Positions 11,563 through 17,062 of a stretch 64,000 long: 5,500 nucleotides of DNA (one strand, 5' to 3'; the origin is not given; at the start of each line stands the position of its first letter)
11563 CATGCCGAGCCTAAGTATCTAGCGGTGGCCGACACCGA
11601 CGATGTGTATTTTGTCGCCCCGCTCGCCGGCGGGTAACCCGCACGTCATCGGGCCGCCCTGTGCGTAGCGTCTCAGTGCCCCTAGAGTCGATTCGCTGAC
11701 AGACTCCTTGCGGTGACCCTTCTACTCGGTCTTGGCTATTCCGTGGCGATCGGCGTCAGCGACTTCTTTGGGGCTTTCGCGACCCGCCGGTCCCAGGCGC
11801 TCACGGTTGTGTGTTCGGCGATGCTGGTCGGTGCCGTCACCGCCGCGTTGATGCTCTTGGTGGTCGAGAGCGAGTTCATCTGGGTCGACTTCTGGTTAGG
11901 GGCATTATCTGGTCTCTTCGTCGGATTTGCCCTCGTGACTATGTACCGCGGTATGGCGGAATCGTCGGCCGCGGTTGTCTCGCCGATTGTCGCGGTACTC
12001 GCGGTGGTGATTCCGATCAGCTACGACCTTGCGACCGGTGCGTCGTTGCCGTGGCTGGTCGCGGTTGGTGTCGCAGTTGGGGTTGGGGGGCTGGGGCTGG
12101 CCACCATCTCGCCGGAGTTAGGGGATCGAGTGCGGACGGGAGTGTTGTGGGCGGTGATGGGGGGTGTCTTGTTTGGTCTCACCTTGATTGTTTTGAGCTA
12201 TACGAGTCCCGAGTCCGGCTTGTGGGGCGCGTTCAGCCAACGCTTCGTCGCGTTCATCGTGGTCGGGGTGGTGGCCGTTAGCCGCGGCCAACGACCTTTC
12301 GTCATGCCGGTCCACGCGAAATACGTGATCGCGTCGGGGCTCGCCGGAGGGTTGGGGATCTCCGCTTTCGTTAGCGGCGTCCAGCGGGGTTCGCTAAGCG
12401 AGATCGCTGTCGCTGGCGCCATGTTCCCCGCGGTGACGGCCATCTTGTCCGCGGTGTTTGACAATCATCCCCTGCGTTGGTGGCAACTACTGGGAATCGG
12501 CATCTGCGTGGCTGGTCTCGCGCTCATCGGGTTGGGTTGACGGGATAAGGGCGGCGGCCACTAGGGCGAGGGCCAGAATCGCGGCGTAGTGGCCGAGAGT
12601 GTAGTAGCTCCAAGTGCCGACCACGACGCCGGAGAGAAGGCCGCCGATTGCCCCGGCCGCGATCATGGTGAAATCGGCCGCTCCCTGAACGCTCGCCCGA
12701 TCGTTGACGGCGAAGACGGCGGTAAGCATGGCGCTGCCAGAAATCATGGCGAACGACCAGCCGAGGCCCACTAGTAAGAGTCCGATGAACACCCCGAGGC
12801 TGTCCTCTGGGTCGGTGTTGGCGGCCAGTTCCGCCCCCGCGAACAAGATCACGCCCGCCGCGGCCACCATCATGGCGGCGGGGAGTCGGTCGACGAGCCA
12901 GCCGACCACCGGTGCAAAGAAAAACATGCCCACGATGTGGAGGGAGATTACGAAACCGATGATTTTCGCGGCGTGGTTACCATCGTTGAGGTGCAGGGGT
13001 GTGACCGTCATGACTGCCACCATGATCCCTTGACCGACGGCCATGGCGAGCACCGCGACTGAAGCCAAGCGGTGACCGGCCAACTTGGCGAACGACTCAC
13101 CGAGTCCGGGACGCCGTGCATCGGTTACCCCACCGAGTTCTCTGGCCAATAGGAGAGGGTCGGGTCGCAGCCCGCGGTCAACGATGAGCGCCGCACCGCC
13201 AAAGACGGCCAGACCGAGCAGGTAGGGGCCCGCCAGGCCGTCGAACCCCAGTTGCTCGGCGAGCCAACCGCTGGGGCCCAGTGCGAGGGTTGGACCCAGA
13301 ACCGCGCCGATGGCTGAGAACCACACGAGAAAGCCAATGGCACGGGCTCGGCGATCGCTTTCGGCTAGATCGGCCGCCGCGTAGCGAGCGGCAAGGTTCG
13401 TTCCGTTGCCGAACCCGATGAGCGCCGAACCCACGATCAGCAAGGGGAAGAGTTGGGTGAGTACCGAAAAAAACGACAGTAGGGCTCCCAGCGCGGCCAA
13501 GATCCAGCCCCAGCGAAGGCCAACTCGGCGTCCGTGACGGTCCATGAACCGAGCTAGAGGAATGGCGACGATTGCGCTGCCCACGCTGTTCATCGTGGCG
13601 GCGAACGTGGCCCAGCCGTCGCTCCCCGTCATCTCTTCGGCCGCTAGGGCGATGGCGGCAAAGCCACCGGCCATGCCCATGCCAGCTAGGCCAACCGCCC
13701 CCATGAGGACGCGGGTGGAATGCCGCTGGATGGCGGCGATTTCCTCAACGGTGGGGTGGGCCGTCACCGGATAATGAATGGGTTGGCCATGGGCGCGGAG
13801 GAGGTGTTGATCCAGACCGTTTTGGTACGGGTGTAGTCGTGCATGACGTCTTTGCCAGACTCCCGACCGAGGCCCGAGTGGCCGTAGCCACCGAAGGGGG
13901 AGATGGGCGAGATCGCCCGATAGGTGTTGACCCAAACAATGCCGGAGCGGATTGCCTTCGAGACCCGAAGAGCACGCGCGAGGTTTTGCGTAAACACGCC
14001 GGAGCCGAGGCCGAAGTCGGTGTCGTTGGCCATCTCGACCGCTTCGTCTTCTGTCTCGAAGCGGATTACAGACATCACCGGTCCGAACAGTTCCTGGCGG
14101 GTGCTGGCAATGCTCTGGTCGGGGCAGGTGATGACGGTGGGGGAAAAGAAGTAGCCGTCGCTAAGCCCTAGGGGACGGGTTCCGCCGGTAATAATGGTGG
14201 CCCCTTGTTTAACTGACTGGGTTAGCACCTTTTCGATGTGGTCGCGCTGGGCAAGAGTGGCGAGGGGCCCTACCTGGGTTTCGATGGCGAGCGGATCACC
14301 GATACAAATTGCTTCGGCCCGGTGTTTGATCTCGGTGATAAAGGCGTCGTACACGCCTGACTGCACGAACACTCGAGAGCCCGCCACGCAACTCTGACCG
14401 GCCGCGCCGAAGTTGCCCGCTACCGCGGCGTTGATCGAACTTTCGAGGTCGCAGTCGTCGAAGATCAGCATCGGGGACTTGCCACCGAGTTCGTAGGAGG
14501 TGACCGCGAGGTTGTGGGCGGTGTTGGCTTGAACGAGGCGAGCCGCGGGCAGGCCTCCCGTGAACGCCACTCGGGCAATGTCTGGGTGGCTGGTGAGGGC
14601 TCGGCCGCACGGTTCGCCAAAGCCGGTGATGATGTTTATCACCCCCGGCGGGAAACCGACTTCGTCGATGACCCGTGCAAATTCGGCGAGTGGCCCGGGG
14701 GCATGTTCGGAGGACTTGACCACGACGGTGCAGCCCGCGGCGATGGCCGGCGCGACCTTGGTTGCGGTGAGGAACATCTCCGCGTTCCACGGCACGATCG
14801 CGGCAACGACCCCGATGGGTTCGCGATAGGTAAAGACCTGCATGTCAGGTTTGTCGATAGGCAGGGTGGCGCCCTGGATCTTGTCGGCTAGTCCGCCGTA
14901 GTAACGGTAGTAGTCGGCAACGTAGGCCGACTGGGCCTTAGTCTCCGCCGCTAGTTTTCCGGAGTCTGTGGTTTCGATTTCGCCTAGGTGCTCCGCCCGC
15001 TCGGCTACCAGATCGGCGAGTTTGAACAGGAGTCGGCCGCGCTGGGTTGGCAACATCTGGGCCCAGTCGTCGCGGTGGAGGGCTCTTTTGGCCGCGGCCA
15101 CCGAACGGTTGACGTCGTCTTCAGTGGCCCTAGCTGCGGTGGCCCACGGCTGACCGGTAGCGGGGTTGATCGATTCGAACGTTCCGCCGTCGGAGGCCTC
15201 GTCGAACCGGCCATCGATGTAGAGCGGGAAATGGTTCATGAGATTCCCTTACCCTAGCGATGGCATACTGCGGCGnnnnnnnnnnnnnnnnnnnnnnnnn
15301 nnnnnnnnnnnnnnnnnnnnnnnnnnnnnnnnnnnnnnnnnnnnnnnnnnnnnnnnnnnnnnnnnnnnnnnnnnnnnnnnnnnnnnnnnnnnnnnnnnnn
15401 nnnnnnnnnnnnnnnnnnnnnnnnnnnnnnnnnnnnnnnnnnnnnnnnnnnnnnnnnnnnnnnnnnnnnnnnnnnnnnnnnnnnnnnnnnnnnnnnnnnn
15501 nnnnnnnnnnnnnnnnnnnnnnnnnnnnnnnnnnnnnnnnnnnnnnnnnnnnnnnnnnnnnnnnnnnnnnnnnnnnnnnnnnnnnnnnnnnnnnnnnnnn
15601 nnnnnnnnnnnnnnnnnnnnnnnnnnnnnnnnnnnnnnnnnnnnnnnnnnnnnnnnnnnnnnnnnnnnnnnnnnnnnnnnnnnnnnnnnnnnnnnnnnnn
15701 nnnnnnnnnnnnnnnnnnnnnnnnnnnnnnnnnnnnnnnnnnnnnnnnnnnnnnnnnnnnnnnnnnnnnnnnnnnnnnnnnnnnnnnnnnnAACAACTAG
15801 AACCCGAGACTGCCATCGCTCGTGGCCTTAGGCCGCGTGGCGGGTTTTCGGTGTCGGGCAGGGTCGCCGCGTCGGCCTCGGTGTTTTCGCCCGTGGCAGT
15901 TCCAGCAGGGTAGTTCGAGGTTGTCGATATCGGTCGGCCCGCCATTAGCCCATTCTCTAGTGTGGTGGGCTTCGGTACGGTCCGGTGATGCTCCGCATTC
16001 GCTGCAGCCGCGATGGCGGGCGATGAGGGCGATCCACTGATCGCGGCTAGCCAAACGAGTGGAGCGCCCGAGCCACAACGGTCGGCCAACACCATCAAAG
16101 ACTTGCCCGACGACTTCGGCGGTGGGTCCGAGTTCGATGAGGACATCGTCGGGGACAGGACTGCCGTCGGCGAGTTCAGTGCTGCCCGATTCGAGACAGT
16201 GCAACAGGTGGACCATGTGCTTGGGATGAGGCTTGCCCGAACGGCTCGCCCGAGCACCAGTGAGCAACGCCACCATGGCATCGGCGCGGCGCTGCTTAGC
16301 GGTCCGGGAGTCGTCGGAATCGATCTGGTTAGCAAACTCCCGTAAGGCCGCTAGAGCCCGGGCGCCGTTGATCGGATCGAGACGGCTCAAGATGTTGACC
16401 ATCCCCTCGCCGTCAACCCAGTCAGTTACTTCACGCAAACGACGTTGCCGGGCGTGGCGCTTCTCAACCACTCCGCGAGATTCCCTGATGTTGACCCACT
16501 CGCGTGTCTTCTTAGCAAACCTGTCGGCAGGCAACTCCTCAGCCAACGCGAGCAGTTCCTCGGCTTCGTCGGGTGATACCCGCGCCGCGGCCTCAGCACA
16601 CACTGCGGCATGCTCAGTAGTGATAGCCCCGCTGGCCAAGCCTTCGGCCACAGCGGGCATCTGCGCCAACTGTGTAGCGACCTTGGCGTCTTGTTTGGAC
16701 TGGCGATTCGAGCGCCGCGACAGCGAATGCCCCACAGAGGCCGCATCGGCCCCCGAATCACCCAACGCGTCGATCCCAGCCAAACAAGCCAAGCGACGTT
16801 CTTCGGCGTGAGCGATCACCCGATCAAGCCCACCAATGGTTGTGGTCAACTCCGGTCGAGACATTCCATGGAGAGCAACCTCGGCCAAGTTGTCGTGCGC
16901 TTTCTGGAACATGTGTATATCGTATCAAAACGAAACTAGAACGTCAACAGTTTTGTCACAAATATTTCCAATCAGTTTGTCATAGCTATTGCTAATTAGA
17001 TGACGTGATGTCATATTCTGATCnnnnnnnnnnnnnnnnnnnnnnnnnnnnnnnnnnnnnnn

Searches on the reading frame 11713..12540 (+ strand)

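Call 9: search_protein_families(library=ncbifam, proteins=[window:11713-12540:+], max_evalue=1e-10)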
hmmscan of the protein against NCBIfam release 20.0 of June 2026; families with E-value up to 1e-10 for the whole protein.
window:11713-12540:+ (275 aa): 0 families

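Call 20: search_protein_families(library=pfam, max_evalue=0.00001, proteins=[window:11713-12540:+])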
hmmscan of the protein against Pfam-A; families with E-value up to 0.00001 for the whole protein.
window:11713-12540:+ (275 aa): 1 family
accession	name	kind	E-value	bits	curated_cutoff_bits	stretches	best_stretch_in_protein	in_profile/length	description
PF00892.27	EamA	-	5.2e-18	66.1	28.2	1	142-273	2-134/135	EamA-like transporter family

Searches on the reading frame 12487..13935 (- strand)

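Call 9: search_protein_families(library=ncbifam, proteins=[window:12487-13935:-], max_evalue=1e-10)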
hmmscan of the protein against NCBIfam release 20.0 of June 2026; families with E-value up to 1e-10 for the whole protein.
window:12487-13935:- (482 aa): 0 families

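Call 20: search_protein_families(library=pfam, max_evalue=0.00001, proteins=[window:12487-13935:-])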
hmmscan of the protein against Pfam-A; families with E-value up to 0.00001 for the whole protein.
window:12487-13935:- (482 aa): 1 family
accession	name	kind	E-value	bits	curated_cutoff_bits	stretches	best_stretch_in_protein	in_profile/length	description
PF07690.21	MFS_1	-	9.3e-31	107.4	33.4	2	79-315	3-228/347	Major Facilitator Superfamily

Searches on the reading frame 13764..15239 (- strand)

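Call 9: search_protein_families(library=ncbifam, proteins=[window:13764-15239:-], max_evalue=1e-10)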
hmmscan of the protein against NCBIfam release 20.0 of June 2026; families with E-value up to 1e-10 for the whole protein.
window:13764-15239:- (491 aa): 38 families (the best 25 are shown)
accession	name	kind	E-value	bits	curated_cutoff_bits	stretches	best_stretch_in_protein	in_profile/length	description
TIGR01804.1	BADH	equivalog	1.9e-143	478.4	668.6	1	7-473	1-467/467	betaine-aldehyde dehydrogenase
NF009725.0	PRK13252.1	equivalog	2.8e-139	464.7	593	1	5-480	8-482/488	betaine-aldehyde dehydrogenase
TIGR02299.1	HpaE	equivalog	1.3e-131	439.5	638.35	1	6-480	3-479/488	5-carboxymethyl-2-hydroxymuconate semialdehyde dehydrogenase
NF045735.1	PaDhStyDPseudo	equivalog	3.9e-129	431.4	850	1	6-477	5-481/483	phenylacetaldehyde dehydrogenase StyD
NF010000.0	PRK13473.1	subfamily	1.4e-125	419.7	615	1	6-478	5-473/475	aminobutyraldehyde dehydrogenase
NF045736.1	PaDhStyDRhodo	equivalog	5.6e-123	411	800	1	6-476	5-476/479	phenylacetaldehyde dehydrogenase StyD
NF007497.0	PRK10090.1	equivalog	1.5e-111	373.6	500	1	3-479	6-479/480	aldehyde dehydrogenase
NF050026.1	AcaldDHExaC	equivalog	1.8e-110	370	900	1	4-483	16-499/503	acetaldehyde dehydrogenase ExaC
TIGR03216.1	OH_muco_semi_DH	equivalog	6.7e-110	367.9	693.25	1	7-478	4-480/481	2-hydroxymuconic semialdehyde dehydrogenase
TIGR01780.1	SSADH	subfamily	4.7e-109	365.2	646.35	1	24-473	2-448/448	succinate-semialdehyde dehydrogenase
NF007352.0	PRK09847.1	equivalog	1.3e-107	360.4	850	1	6-478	22-492/495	aldehyde dehydrogenase PuuC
NF042993.1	AlphKGSA_gudD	equivalog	5.8e-103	345.2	770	1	4-477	4-480/481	alpha-ketoglutaric semialdehyde dehydrogenase GucD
NF052305.1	DioxValDhHalo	equivalog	3.1e-101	339.6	750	1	7-478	8-482/483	2,5-dioxovalerate dehydrogenase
NF008415.0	PRK11241.1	equivalog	3.3e-98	329.5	828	1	7-477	14-480/482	NADP-dependent succinate-semialdehyde dehydrogenase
NF006916.0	PRK09407.1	equivalog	3.3e-96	323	521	1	15-477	30-492/526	succinic semialdehyde dehydrogenase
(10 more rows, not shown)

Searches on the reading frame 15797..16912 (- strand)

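Call 9: search_protein_families(library=ncbifam, proteins=[window:15797-16912:-], max_evalue=1e-10)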
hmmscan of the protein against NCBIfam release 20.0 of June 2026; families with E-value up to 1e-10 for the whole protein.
window:15797-16912:- (371 aa): 0 families

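Call 20: search_protein_families(library=pfam, max_evalue=0.00001, proteins=[window:15797-16912:-])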
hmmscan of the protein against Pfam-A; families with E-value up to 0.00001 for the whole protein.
window:15797-16912:- (371 aa): 2 families
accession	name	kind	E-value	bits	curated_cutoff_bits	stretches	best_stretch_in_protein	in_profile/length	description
PF02720.22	DUF222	-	1.1e-15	58.3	24.4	1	68-299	50-305/306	Domain of unknown function (DUF222)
PF01844.29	HNH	-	2.6e-11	43.9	21.4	1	303-345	1-46/47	HNH endonuclease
